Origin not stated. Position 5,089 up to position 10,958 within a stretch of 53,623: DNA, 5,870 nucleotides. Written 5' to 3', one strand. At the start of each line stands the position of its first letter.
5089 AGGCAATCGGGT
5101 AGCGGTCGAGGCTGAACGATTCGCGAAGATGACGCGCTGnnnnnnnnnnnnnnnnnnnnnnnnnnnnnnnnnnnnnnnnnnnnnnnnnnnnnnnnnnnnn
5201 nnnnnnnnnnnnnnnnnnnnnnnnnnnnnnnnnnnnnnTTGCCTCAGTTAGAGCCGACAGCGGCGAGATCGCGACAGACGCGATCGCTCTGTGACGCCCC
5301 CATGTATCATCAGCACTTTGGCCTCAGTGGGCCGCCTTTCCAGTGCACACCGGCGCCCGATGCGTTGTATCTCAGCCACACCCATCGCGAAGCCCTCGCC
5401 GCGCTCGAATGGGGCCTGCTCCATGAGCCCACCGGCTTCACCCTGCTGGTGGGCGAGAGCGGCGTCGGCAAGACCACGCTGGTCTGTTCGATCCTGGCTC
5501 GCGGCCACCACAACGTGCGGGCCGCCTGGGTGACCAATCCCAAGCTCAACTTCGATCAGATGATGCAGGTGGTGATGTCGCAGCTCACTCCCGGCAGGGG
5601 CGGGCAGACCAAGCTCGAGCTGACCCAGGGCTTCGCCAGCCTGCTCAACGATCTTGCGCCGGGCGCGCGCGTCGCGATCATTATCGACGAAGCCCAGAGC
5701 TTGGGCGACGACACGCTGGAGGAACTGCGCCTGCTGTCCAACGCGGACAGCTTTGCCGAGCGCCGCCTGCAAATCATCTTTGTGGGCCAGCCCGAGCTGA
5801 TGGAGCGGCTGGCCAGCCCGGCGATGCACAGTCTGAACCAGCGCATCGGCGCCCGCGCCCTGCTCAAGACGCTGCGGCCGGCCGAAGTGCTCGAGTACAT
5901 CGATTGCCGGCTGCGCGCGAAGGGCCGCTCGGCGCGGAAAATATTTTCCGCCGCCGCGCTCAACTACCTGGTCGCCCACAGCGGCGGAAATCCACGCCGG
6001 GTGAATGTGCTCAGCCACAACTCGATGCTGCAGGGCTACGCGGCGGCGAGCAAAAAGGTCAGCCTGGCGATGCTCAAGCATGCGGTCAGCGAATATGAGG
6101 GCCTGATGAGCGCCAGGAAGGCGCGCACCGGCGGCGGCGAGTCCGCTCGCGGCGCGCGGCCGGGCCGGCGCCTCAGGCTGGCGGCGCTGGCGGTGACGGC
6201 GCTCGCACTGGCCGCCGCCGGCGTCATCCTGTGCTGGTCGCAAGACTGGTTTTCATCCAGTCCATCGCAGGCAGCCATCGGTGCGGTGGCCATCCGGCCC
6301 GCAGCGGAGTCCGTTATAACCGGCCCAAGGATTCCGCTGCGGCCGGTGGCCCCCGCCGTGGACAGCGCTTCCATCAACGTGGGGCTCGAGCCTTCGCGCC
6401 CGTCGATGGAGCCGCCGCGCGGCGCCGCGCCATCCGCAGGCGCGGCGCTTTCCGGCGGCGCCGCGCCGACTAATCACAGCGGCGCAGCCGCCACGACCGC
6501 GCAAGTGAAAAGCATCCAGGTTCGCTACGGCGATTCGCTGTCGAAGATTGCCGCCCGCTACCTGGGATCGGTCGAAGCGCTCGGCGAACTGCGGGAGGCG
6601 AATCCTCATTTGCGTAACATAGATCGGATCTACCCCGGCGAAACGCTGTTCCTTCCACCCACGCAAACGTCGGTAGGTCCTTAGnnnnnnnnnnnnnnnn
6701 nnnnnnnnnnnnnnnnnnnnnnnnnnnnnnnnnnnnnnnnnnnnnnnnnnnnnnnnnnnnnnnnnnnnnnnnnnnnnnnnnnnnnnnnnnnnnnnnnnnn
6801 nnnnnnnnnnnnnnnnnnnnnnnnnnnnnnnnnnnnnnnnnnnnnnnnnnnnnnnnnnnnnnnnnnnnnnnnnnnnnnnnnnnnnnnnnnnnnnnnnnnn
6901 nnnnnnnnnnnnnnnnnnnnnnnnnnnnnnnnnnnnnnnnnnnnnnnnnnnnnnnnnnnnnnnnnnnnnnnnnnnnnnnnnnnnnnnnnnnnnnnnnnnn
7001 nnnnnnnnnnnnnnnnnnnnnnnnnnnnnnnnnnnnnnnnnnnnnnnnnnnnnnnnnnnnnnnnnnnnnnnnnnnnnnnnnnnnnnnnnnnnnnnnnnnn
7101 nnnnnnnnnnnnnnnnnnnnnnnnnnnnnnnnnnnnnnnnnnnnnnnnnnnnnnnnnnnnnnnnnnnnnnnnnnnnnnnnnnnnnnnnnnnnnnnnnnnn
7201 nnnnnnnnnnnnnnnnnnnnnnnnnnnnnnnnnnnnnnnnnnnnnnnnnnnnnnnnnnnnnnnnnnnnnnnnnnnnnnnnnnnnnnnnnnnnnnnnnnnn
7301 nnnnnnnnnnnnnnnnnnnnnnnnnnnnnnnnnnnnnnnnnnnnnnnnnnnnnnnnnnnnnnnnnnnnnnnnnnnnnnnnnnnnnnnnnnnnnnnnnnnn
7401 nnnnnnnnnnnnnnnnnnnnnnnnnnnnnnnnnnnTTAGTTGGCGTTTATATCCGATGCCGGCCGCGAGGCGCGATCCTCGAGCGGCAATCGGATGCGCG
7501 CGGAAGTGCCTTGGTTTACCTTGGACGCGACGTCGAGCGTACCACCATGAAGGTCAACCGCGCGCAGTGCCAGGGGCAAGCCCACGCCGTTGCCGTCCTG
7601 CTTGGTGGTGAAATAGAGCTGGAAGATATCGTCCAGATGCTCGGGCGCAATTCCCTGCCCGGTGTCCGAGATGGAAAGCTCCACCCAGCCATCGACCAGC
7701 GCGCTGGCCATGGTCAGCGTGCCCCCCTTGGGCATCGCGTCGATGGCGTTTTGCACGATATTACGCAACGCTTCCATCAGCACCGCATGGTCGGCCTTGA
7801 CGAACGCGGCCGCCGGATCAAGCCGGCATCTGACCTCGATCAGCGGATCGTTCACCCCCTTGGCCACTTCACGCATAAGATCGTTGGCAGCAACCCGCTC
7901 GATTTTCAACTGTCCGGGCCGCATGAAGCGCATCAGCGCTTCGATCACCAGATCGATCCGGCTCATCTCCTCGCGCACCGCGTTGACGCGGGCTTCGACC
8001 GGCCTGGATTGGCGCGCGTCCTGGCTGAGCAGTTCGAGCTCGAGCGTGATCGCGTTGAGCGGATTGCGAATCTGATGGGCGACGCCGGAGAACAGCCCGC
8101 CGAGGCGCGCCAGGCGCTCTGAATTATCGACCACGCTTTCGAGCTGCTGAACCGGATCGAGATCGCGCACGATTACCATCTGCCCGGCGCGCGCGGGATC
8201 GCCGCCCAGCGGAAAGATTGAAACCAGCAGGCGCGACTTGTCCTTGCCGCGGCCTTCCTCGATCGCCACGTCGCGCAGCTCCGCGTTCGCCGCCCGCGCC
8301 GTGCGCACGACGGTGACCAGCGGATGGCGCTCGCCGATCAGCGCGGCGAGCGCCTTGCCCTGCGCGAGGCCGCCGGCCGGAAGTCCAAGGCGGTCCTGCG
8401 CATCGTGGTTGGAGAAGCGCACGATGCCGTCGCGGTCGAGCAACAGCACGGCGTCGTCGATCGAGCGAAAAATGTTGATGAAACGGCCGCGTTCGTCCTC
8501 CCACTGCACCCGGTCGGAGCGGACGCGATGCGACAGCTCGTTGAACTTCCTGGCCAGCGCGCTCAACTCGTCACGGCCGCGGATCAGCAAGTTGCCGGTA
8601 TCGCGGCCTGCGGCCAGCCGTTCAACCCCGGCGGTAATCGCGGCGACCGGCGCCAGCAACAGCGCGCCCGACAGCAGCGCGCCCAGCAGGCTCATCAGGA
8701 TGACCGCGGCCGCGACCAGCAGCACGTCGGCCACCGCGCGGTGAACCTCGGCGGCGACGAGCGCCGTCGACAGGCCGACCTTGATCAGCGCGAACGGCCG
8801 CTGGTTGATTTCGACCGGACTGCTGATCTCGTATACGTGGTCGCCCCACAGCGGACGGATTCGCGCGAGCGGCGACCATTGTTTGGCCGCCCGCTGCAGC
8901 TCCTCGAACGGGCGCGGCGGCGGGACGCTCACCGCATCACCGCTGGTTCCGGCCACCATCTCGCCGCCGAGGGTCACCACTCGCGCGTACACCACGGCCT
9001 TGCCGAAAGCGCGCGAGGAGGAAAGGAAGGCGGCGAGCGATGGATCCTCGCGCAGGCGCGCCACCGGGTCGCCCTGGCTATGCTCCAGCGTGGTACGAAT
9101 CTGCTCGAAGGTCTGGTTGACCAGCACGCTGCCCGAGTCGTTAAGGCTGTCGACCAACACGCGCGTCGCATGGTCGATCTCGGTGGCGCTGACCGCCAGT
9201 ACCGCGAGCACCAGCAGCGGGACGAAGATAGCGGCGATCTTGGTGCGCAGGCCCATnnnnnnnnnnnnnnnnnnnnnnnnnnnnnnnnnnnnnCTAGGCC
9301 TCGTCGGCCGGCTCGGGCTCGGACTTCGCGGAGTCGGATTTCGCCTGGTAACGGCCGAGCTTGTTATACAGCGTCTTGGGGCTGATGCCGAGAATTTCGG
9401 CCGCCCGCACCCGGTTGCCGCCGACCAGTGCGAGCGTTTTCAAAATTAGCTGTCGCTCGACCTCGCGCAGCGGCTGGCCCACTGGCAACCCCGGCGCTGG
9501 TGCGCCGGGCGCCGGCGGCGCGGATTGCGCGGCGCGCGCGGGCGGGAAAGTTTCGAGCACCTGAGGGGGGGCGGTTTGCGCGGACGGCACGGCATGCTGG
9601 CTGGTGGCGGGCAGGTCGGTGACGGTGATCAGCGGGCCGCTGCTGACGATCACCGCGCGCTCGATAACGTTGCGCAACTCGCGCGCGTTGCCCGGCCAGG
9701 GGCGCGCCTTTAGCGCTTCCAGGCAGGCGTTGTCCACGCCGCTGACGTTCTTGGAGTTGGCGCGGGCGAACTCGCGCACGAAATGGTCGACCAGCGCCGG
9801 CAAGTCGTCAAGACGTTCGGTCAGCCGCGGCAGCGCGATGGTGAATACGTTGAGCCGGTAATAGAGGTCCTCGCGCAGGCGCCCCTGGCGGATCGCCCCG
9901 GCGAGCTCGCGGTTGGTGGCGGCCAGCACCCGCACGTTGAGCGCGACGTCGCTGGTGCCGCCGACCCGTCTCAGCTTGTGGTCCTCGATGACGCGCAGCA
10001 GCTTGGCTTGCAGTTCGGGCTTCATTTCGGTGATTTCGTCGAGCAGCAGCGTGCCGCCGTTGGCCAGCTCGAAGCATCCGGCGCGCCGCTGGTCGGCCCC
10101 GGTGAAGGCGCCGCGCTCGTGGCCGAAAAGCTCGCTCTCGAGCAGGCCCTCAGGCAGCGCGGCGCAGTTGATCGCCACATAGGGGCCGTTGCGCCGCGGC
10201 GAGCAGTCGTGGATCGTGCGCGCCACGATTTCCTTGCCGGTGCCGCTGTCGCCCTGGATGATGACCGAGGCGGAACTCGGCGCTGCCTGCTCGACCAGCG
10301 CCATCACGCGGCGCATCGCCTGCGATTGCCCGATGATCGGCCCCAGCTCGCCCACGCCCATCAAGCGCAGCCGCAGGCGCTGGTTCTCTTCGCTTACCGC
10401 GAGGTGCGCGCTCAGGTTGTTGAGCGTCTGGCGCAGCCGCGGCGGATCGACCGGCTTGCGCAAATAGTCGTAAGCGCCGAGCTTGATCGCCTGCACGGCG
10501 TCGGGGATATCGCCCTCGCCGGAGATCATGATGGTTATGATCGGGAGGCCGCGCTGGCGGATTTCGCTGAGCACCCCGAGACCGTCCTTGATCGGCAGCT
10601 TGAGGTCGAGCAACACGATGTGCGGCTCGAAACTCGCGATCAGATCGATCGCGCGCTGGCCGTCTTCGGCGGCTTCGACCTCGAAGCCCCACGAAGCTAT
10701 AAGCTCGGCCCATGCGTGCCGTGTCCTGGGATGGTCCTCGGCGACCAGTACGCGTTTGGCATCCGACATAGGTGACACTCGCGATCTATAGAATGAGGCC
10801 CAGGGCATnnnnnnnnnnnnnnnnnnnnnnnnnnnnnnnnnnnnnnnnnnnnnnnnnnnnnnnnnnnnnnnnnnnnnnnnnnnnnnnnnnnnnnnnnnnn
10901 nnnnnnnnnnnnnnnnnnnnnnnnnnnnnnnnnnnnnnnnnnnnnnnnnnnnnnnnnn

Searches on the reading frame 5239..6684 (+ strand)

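Call 69: search_protein_families(library=pfam, proteins=[window:5239-6684:+], max_evalue=0.00001)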
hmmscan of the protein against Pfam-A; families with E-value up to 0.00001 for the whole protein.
window:5239-6684:+ (481 aa): 3 families
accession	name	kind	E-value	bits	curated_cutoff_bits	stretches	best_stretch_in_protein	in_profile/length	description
PF13401.12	AAA_22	-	6.4e-22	78.7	27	1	65-191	5-130/130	AAA domain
PF13191.12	AAA_16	-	7.9e-09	36.7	32.6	1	62-172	22-161/167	AAA ATPase domain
PF01476.26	LysM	-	3.1e-08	33.9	20.9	1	427-473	2-43/43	LysM domain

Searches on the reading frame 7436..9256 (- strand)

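Call 69: search_protein_families(library=pfam, proteins=[window:7436-9256:-], max_evalue=0.00001)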
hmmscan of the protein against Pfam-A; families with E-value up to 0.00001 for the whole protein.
window:7436-9256:- (606 aa): 3 families
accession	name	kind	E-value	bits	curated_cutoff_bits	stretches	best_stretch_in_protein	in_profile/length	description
PF02518.31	HATPase_c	-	2e-23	83.4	26.4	1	490-593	3-110/111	Histidine kinase-, DNA gyrase B-, and HSP90-like ATPase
PF00512.31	HisKA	-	4.8e-09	36.6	26.9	1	386-447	3-63/66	His Kinase A (phospho-acceptor) domain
PF00672.30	HAMP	-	3.3e-07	30.9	25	1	199-246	5-52/53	HAMP domain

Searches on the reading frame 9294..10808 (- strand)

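Call 69: search_protein_families(library=pfam, proteins=[window:9294-10808:-], max_evalue=0.00001)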
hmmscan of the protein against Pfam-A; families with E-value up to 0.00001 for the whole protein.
window:9294-10808:- (504 aa): 6 families
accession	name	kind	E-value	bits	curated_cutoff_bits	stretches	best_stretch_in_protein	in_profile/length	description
PF00158.32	Sigma54_activat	-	4.5e-69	231.9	20.2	1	158-324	1-167/168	Sigma-54 interaction domain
PF00072.30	Response_reg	-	1.8e-26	92.9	30.2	1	20-129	1-110/111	Response regulator receiver domain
PF25601.1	AAA_lid_14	-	1.1e-23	83.3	27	1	331-412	2-83/87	AAA+ ATPase lid domain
PF14532.12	Sigma54_activ_2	-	6.1e-18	65.8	25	1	159-329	1-138/138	Sigma-54 interaction domain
PF02954.25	HTH_8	-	1.3e-14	54.1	22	1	447-487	2-42/42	Bacterial regulatory protein, Fis family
PF07728.20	AAA_5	-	4.6e-09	36.8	22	1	182-301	2-124/139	AAA domain (dynein-related subfamily)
